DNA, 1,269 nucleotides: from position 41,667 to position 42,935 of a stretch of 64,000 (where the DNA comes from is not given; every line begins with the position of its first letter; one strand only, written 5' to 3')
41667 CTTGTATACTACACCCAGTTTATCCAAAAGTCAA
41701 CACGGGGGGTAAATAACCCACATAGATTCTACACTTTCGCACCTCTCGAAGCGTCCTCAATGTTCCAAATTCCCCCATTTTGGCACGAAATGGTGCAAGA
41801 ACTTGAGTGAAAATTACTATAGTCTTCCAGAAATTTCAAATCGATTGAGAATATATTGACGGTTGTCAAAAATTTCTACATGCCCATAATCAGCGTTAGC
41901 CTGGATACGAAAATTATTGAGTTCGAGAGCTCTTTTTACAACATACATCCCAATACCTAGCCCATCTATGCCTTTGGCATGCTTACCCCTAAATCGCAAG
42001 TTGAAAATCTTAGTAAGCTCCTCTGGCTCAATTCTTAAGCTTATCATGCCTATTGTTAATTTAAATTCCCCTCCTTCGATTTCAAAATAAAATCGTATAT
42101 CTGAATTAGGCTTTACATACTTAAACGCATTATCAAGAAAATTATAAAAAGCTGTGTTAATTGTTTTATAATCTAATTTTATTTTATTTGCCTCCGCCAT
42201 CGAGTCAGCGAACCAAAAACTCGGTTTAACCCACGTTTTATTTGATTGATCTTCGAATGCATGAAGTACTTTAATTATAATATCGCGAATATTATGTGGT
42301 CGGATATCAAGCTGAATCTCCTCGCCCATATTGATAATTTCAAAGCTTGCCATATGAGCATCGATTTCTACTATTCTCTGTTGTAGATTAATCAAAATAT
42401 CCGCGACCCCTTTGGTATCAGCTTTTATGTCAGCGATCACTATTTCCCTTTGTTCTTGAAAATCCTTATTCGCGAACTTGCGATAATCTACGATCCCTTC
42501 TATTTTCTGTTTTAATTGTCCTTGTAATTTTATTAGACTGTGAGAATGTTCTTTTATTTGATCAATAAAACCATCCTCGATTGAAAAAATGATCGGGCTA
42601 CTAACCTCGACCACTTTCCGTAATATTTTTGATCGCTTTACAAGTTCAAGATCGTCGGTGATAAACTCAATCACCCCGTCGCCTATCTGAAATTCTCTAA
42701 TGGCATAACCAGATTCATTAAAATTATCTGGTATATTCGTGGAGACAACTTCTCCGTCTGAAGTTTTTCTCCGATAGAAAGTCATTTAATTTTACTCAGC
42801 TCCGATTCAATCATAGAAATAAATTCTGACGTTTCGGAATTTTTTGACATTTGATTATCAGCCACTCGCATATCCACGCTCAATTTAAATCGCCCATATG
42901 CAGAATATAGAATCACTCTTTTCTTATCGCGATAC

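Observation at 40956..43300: AT-rich island between gltX and murG carrying a NYN nuclease and a receiver plus histidine-kinase-like ATPase pair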

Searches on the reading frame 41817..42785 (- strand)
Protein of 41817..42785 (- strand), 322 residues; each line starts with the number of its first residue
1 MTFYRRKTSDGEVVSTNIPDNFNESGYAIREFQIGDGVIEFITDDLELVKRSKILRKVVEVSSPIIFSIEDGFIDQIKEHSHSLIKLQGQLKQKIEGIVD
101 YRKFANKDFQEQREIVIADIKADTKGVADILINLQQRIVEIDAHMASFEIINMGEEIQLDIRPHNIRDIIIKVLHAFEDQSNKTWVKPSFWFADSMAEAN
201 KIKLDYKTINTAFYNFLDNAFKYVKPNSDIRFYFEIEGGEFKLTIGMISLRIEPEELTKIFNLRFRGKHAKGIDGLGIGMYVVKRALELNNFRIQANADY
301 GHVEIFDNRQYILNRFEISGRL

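Call 4: search_protein_families(library=padloc, proteins=[window:41817-42785:-], max_evalue=1)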
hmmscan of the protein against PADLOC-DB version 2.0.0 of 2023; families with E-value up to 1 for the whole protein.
window:41817-42785:- (322 aa): 4 families
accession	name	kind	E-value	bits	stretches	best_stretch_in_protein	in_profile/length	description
PDLC04647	PDC-M43B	-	2.8e-39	133.1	1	33-319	52-340/347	-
PDLC04650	PDC-M43B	-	6.3e-31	105.8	1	21-318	39-341/344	-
PDLC04649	PDC-M43B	-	1.4e-17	61.7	1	60-296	84-318/345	-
PDLC04648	PDC-M43B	-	6.9e-14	49.6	1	82-318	111-344/361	-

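Call 5: search_protein_families(library=pfam, proteins=[window:41817-42785:-], max_evalue=1)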
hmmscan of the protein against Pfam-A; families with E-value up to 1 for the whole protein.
window:41817-42785:- (322 aa): 3 families
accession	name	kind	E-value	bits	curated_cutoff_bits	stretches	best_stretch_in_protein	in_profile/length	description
PF02518.31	HATPase_c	-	2.2e-08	35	26.4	1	206-296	3-93/111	Histidine kinase-, DNA gyrase B-, and HSP90-like ATPase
PF15079.11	Tsc35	-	0.15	12.1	27.7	1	79-136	51-110/205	Testis-specific protein 35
PF07889.17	DUF1664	-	0.21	12.1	34.6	1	75-149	48-121/124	Protein of unknown function (DUF1664)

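Call 9: find_encoding_contigs(protein=window:41817-42785:-, flank=10000, max_places=6)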
Protein window:41817-42785:- (322 aa): 1 contig read that carries it; 1 place shown.
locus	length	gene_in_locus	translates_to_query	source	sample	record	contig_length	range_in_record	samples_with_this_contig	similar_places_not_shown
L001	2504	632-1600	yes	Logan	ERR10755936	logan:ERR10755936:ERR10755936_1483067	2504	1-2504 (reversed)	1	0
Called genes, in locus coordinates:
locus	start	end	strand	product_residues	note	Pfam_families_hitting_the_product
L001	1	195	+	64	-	?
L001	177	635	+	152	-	-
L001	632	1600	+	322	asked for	PF02518:HATPase_c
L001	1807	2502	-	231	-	?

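Call 10: find_homologous_proteins(query=window:41817-42785:-)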
Query window:41817-42785:- (322 aa): 6 proteins with E <= 0.001 among 834 candidates.
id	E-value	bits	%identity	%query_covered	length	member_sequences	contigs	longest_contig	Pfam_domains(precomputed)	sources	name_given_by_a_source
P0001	1.6e-204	696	99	100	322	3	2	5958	PF02518.32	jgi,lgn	jgi:signal transduction histidine kinase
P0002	5.4e-145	501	70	100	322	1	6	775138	PF02518.32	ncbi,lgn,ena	-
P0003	9.9e-90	319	49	99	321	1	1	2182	PF02518.32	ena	-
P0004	3.3e-88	314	49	100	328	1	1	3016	PF02518.32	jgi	-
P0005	1.4e-87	312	49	100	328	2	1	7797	PF02518.32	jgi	jgi:signal transduction histidine kinase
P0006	7.7e-81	290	47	99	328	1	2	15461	PF02518.32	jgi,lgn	-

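Call 11: find_encoding_contigs(protein=P0002, flank=10000, max_places=4)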
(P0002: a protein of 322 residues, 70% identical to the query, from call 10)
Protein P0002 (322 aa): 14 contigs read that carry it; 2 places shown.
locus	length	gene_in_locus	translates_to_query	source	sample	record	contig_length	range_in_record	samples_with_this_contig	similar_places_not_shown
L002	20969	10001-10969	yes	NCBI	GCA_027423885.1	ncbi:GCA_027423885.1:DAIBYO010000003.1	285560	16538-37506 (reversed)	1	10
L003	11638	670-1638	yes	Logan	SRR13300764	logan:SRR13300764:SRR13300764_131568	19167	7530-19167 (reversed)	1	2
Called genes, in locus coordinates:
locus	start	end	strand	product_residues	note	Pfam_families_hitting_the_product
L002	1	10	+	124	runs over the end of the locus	PF00410:Ribosomal_S8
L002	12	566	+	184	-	PF00347:Ribosomal_L6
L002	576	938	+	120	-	PF00861:Ribosomal_L18p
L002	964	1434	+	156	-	PF00333:Ribosomal_S5, PF03719:Ribosomal_S5_C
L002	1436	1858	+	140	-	PF00828:Ribosomal_L27A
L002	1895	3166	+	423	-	PF00344:SecY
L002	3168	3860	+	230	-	PF00406:ADK, PF13207:AAA_17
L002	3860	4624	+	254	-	PF00557:Peptidase_M24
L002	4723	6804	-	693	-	PF01751:Toprim, PF01131:Topoisom_bac, PF01396:Zn_ribbon_Top1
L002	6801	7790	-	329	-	PF02481:DNA_processg_A, PF18306:LDcluster4 (faint)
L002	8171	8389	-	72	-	-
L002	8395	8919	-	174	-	-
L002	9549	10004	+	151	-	-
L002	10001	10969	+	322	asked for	PF02518:HATPase_c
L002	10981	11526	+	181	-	PF01844:HNH, PF13395:HNH_4 (weak), PF14279:HNH_5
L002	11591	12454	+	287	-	-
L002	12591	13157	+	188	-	PF13347:MFS_2 (weak), PF07690:MFS_1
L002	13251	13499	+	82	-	-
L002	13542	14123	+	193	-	-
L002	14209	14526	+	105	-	PF03819:MazG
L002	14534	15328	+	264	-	PF00459:Inositol_P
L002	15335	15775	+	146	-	PF00293:NUDIX, PF14815:NUDIX_4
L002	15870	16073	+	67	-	-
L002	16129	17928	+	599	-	-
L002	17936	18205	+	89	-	-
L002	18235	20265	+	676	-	-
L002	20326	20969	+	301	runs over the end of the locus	PF12146:Hydrolase_4, PF08538:DUF1749, PF20408:Abhydrolase_11 (weak)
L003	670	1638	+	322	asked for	PF02518:HATPase_c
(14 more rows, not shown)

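Call 12: find_encoding_contigs(protein=P0006, flank=10000, max_places=4)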
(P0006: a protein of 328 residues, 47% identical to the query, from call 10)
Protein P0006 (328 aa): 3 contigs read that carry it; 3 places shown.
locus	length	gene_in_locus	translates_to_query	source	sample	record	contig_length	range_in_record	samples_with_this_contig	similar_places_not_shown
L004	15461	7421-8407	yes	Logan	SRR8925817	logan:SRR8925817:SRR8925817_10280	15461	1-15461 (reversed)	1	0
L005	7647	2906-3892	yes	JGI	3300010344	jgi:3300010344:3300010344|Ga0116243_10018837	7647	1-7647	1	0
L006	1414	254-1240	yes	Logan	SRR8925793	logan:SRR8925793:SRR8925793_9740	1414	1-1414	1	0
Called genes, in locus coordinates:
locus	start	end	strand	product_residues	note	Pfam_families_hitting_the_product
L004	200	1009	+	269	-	-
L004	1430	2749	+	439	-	PF22694:CtpB_N-like, PF00595:PDZ, PF13180:PDZ_2, PF17820:PDZ_6, PF03572:Peptidase_S41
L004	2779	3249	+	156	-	PF01281:Ribosomal_L9_N, PF03948:Ribosomal_L9_C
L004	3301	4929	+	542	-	PF01656:CbiA (weak), PF06418:CTP_synth_N, PF00117:GATase, PF07722:Peptidase_C26 (weak)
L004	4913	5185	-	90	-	PF01016:Ribosomal_L27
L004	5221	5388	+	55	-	-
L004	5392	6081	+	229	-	PF01255:Prenyltransf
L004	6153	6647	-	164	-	PF00961:LAGLIDADG_1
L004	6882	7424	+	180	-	-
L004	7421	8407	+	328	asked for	PF02518:HATPase_c (faint)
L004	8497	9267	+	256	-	PF06044:DpnI, PF17726:DpnI_C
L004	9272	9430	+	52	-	-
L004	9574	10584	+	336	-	PF01972:SDH_protease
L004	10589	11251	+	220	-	-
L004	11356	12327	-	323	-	PF13102:Phage_int_SAM_5 (faint), PF13495:Phage_int_SAM_4 (weak), PF02899:Phage_int_SAM_1 (weak), PF00589:Phage_integrase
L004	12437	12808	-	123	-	-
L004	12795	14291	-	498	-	PF00749:tRNA-synt_1c, PF19269:Anticodon_2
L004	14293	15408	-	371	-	PF03033:Glyco_transf_28, PF04101:Glyco_tran_28_C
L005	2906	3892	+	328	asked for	PF02518:HATPase_c (faint)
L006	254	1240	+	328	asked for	PF02518:HATPase_c (faint)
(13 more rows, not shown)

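Call 13: find_encoding_contigs(protein=P0005, flank=10000, max_places=4)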
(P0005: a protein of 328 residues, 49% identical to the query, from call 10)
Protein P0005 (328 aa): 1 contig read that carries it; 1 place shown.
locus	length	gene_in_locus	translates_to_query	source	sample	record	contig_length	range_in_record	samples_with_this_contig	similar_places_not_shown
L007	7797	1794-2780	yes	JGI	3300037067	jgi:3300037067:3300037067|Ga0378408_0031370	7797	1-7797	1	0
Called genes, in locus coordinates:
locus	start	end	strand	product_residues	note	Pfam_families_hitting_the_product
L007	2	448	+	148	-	PF09195:Endonuc-BglII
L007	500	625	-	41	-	-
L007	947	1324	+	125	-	-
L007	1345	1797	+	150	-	-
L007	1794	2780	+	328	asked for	PF02518:HATPase_c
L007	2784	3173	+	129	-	-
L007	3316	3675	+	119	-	PF13788:DUF4180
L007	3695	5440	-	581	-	-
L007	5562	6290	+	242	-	-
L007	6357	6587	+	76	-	-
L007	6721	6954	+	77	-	-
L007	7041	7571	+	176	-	-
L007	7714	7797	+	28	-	?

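Call 21: search_protein_families(library=ncbifam, proteins=[window:41817-42785:-], max_evalue=1)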
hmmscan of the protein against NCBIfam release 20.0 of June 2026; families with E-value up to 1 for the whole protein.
window:41817-42785:- (322 aa): 24 families
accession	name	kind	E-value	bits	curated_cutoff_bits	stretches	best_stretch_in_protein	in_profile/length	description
NF033091.0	HK_VanS_ACDEFG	equivalog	1.3e-08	34.3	400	1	197-300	178-283/293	vancomycin resistance histidine kinase VanS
NF046044.1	PnpS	equivalog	2.7e-08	33.3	400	1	155-301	236-380/390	two-component system histidine kinase PnpS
NF045595.1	HK_scytonemin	equivalog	9.2e-08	30.9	865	1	195-302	518-625/637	scytonemin biosynthesis sensor histidine kinase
NF038389.1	ArsS_fam_HK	equivalog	1e-07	31.8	250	1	195-295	298-390/403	ArsS family sensor histidine kinase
NF033092.0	HK_WalK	equivalog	2.1e-07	29.9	725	1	156-301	439-583/594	cell wall metabolism sensor histidine kinase WalK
TIGR02966.1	phoR_proteo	equivalog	4.1e-07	29.3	334.2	1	195-302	216-325/333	phosphate regulon sensor histidine kinase PhoR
TIGR01386.1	cztS_silS_copS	subfamily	5.3e-07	29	292.55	1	203-299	348-446/457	heavy metal sensor histidine kinase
NF045900.1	HisKinCpxALeg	equivalog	1.2e-06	27.6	800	1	193-298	328-437/451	two-component system sensor histidine kinase CpxA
NF007688.0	PRK10364.1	equivalog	1.8e-06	27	479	1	149-306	295-445/460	two-component system sensor histidine kinase ZraS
NF007793.0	PRK10490.1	equivalog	1.8e-06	26.3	1123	1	198-298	768-868/895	two-component system sensor histidine kinase KdpD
NF047874.1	MASE3_PAS_HK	subfamily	1.9e-06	26.9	560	1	194-301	505-614/655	MASE3 domain-containing sensor histidine kinase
NF006800.0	PRK09303.1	equivalog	2.1e-06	26.9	342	1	130-295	195-360/383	histidine kinase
NF008312.0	PRK11100.1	equivalog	5.9e-06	25.4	356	1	164-296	329-458/477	two-component system sensor histidine kinase CreC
NF041880.1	EPS_EpsF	equivalog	9.3e-06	24.4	900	1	198-298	378-477/492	response regulator EpsF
NF012226.0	AdeS_HK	equivalog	9.4e-06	25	500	1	156-294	202-336/353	two-component sensor histidine kinase AdeS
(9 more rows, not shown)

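Call 23: predict_structure(protein=window:41817-42785:-)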
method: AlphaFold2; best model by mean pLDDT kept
length: 322 residues; sequences in the alignment: 1
mean_pLDDT: 47.3   pTM: 0.33
mean pLDDT of the five models: 47.3, 35.8, 35.1, 34.5, 34.1
residues with pLDDT >= 90: 0; 70-90: 25; 50-70: 120; < 50: 177
segments of 3 or more residues with pLDDT < 50: 48-82, 133-135, 138-205, 232-271, 296-302, 311-315, 317-322
pLDDT, mean of each block of 10 residues (from residue 1): 64 68 72 57 57 30 26 40 50 64 67 55 59 49 34 23 23 29 30 28 47 60 54 44 38 42 39 58 66 51 52 45 29
secondary structure, 60 per line:
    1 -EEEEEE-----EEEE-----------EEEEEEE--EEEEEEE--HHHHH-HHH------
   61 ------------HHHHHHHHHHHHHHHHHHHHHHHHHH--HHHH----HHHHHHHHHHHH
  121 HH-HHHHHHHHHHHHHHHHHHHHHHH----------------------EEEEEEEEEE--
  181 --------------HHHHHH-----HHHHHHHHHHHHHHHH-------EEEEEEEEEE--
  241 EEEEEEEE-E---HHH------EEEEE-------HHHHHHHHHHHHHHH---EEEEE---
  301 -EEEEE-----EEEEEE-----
elements in order: E2-7 E13-16 E28-34 E37-43 H46-50 H73-98 H101-104 H109-122 H124-146 E169-178 H195-200 H206-221 E229-238 E241-248 E263-267 H275-289 E293-297 E302-306 E312-317

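Call 24: search_solved_structures(query=A1, max_evalue=0.01, show_alignments=2)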
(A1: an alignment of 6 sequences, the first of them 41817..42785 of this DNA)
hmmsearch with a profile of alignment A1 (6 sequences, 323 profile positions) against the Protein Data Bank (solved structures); distinct sequences matched with E-value up to 0.01: 16.
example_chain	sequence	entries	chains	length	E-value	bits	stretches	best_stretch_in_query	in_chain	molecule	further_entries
6paj_A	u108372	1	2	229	1e-06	31.5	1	203-303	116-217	Sensor protein SrrB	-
3sl2_A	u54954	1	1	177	5.1e-06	29.2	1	192-288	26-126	Sensor histidine kinase yycG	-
8h70_A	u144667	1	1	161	0.00014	24.5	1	199-297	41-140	Phosphate regulon sensor protein PhoR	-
3a0t_A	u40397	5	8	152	0.00033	23.3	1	160-289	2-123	Sensor protein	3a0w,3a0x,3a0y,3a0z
7cch_A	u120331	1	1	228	0.00038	23.1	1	147-290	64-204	AdeS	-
9epn_A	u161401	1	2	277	0.0008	22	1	205-290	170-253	Sensor histidine kinase HprS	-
7zp0_A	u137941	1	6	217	0.0009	21.9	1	209-300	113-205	Sensor protein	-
4jas_A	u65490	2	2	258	0.001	21.7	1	168-301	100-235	Histidine kinase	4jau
5uht_A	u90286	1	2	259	0.0012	21.5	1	169-301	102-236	Sensor histidine kinase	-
3dge_A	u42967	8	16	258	0.0012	21.5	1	169-301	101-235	Sensor protein | Histidine kinase | Sensor histidine kinase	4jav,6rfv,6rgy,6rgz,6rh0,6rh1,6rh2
2c2a_A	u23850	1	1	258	0.0012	21.5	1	166-301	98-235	SENSOR HISTIDINE KINASE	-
6azr_A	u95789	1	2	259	0.0012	21.4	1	169-301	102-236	Sensor histidine kinase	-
6rh7_A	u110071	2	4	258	0.0012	21.4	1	166-301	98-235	Sensor histidine kinase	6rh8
6blk_C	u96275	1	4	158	0.005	19.4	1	211-288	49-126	Signal transduction histidine-protein kinase/phosphatase mprB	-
9jfj_A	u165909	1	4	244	0.0064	19.1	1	149-300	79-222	Sensor histidine kinase ZraS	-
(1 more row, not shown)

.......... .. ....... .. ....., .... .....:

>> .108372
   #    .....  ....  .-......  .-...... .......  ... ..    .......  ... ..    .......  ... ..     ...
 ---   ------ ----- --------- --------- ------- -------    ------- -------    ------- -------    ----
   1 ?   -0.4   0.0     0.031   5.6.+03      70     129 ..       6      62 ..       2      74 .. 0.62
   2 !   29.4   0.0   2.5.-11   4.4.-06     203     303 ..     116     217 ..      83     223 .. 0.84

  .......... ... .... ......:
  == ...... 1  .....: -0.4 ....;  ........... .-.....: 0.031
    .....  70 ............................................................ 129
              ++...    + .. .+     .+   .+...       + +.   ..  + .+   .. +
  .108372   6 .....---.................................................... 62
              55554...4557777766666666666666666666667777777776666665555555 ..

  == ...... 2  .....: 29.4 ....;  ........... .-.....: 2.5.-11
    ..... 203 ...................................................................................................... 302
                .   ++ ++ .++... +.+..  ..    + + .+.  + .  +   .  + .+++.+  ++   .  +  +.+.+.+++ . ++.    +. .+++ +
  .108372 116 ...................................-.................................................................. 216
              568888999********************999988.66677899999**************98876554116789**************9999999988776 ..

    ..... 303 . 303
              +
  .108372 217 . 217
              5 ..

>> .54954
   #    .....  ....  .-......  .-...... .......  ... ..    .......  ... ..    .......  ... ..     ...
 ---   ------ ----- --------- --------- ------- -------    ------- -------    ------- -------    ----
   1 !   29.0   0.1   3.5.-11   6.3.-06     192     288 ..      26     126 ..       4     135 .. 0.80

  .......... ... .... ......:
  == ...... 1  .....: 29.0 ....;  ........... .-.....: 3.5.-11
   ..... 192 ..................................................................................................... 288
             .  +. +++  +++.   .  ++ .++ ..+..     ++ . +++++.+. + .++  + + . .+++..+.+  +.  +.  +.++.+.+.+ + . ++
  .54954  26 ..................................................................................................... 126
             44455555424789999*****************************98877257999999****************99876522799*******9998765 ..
